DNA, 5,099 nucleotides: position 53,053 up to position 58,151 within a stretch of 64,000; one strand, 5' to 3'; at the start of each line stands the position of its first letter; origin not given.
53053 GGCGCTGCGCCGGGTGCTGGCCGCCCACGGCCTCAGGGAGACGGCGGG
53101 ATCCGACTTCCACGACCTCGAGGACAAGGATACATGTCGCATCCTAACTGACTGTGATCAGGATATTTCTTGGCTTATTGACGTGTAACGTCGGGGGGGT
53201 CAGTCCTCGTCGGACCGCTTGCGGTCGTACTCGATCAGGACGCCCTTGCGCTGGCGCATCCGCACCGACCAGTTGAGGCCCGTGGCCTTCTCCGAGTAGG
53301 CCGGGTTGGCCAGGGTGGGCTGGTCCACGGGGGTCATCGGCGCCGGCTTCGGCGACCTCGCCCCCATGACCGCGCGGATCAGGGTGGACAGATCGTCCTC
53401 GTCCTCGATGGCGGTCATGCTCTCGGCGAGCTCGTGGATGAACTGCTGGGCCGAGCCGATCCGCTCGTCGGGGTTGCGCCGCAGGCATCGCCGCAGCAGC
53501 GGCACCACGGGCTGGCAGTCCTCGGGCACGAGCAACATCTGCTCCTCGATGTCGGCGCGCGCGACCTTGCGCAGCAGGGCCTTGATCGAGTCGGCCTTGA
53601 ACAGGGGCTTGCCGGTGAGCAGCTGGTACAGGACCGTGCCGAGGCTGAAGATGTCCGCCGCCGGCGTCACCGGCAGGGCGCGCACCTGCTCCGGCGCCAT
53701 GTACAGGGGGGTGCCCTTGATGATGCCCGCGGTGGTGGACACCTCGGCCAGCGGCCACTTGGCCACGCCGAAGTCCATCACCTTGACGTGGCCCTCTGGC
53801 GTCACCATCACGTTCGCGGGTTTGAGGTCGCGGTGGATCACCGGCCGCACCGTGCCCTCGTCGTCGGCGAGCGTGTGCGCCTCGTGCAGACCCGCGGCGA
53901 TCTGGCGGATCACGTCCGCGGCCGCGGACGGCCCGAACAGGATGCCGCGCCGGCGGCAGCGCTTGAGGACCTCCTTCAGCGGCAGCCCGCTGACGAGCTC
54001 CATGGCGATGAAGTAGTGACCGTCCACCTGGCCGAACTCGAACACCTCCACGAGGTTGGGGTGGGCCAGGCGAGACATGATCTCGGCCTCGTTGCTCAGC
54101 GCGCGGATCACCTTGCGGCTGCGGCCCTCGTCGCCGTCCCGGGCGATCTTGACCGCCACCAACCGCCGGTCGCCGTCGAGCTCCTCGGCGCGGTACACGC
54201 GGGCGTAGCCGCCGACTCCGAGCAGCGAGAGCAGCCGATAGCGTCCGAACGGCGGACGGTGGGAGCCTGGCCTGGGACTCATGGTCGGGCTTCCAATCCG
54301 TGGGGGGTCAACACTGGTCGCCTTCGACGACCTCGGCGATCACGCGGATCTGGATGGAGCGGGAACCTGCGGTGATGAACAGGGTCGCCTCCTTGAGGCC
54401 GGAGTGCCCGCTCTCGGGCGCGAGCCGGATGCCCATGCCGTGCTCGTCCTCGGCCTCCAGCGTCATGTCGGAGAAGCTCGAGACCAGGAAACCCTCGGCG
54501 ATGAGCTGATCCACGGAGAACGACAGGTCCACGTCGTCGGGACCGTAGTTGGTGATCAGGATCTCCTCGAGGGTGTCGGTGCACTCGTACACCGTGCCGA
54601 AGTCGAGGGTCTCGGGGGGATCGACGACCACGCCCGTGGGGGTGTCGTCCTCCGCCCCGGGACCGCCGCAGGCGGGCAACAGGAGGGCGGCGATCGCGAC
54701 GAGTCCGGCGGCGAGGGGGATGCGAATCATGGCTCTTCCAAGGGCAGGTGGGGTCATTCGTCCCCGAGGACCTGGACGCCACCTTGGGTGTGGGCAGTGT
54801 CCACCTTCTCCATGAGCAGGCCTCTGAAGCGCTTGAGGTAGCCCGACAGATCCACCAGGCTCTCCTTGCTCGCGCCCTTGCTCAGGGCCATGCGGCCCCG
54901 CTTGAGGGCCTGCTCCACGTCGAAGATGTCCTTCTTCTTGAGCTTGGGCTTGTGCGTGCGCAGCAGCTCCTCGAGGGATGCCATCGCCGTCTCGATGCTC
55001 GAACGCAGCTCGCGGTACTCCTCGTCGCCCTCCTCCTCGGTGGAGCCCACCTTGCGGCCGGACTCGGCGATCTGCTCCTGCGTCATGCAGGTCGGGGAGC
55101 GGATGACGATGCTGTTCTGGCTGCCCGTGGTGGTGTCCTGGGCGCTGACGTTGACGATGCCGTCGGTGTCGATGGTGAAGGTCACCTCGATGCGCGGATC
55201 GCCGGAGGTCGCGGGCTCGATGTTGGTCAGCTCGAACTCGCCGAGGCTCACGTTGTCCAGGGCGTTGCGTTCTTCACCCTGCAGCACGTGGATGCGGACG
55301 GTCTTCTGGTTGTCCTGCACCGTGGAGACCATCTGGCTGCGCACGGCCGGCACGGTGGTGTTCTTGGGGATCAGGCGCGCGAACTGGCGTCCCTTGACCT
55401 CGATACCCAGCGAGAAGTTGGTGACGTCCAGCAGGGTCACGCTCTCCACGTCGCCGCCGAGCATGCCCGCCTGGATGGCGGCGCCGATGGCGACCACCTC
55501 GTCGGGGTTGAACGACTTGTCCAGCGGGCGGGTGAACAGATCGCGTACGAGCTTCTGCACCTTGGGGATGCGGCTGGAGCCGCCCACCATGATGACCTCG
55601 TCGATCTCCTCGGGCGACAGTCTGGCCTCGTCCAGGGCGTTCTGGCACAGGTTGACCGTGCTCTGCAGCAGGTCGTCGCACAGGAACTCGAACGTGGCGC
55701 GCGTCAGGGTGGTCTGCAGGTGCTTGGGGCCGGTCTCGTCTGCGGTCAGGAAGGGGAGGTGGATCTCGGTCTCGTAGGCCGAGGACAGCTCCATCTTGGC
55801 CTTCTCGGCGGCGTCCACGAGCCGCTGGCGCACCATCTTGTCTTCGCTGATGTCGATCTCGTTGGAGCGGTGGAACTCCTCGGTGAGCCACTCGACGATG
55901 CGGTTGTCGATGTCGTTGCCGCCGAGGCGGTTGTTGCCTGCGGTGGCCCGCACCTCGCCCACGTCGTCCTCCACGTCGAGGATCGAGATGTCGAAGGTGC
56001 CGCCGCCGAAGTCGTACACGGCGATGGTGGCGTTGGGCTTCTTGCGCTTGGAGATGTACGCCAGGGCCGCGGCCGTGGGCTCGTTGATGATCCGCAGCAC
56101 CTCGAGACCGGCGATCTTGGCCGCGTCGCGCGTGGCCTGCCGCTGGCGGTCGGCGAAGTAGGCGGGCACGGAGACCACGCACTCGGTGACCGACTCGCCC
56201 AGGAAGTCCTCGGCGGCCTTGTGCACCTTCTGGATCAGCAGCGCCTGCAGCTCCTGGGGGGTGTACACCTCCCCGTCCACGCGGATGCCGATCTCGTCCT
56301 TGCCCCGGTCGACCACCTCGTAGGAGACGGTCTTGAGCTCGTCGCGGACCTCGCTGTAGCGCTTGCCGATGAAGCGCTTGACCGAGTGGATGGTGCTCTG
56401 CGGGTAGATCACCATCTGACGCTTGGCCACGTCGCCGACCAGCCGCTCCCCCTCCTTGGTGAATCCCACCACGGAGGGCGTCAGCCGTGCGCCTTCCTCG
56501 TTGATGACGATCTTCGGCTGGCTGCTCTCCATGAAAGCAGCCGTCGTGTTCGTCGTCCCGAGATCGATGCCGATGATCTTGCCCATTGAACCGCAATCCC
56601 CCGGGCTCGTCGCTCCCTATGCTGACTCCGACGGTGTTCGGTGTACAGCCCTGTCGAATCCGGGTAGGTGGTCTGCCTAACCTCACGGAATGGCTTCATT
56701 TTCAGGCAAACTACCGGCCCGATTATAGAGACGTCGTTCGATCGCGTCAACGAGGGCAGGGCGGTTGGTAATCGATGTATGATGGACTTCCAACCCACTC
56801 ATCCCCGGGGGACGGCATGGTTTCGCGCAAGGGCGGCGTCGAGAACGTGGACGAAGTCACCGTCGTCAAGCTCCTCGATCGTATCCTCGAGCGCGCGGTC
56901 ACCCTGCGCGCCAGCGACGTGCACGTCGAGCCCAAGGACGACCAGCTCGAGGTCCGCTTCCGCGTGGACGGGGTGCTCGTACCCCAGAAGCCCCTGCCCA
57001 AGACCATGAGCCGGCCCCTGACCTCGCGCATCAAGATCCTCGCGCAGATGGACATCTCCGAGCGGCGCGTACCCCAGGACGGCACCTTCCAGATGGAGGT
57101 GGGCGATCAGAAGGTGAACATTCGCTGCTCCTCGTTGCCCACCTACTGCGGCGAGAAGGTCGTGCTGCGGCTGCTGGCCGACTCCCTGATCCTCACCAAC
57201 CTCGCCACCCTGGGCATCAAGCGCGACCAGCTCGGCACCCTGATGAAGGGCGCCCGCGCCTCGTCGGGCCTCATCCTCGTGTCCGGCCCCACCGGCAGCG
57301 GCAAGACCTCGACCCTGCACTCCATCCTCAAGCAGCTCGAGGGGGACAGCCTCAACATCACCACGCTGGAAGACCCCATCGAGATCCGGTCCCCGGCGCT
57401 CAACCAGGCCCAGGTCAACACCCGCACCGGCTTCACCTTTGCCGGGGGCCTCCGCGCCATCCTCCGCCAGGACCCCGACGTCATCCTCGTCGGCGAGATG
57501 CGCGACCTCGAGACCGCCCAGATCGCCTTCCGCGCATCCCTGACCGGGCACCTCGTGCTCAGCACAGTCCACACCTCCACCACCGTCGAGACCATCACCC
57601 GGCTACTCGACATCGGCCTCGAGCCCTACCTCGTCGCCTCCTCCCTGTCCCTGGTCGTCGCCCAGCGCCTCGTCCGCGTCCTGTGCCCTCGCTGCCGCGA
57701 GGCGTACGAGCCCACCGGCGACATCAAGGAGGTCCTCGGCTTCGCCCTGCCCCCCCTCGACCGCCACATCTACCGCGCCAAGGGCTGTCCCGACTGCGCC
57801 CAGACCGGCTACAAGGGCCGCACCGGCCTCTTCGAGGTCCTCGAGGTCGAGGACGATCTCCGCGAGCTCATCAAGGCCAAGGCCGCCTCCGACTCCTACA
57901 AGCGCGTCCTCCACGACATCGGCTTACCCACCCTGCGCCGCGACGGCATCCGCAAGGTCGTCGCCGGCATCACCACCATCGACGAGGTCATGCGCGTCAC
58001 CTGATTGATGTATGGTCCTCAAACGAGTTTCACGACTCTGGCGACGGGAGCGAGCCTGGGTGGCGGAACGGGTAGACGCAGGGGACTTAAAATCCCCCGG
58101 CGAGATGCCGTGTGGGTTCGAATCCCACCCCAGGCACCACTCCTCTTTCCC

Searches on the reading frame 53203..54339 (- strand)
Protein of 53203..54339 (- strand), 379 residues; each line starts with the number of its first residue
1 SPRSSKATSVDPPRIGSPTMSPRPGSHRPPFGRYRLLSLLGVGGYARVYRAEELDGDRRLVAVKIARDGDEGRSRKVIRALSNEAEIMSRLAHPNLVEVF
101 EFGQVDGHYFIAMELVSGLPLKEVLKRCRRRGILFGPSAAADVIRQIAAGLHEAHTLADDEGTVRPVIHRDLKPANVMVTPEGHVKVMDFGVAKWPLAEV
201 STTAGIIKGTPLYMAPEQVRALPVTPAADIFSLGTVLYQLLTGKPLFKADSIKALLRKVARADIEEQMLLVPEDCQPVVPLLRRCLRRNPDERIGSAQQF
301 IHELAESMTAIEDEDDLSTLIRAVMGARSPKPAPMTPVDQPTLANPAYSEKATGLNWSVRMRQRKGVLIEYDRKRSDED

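Call 87: search_protein_families(library=pfam, proteins=[window:53203-54339:-], max_evalue=0.0001)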
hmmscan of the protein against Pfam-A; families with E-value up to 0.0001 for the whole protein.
window:53203-54339:- (379 aa): 2 families
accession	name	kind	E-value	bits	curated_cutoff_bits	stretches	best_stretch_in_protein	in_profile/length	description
PF00069.31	Pkinase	-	1.3e-46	159.6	31.7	1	34-302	1-260/263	Protein kinase domain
PF07714.23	PK_Tyr_Ser-Thr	-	4.6e-29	102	23.1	1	37-294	4-249/258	Protein tyrosine and serine/threonine kinase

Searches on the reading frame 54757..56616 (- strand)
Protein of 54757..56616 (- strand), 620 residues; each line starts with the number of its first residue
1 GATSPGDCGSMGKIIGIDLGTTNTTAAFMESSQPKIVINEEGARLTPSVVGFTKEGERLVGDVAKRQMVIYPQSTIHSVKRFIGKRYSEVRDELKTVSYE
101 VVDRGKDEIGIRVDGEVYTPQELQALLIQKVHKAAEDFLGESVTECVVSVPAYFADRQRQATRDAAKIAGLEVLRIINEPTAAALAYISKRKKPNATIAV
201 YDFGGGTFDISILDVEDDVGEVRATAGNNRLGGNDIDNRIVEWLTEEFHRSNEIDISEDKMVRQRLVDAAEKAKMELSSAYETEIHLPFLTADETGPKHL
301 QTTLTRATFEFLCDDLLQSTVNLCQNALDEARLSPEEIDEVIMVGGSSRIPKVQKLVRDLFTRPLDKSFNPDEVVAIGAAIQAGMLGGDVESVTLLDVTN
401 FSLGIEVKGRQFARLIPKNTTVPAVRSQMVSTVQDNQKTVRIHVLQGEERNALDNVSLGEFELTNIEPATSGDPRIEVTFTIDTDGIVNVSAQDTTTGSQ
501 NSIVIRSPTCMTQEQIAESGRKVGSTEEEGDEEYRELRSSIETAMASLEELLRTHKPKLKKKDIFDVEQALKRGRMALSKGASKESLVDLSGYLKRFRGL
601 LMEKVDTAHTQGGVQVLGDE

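Call 87: search_protein_families(library=pfam, proteins=[window:54757-56616:-], max_evalue=0.0001)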
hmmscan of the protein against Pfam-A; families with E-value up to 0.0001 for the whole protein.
window:54757-56616:- (620 aa): 3 families
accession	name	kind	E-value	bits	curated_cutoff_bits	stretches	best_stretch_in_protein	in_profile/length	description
PF00012.26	HSP70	-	3.5e-202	673.3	20.6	1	14-578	1-571/599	Hsp70 protein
PF06723.19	MreB_Mbl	-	1.5e-18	67.2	27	1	126-381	80-317/327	MreB/Mbl protein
PF02782.22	FGGY_C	-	5.1e-06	26.8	27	1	302-385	121-196/198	FGGY family of carbohydrate kinases, C-terminal domain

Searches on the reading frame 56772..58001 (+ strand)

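Call 87: search_protein_families(library=pfam, proteins=[window:56772-58001:+], max_evalue=0.0001)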
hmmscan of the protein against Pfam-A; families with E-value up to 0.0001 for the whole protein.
window:56772-58001:+ (410 aa): 2 families
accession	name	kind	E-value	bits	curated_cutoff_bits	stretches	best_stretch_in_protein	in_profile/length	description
PF00437.27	T2SSE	-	7.9e-126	420.1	24.9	1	26-408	3-370/370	Type II/IV secretion system protein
PF13191.12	AAA_16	-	4e-06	27.9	32.6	1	152-205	10-63/167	AAA ATPase domain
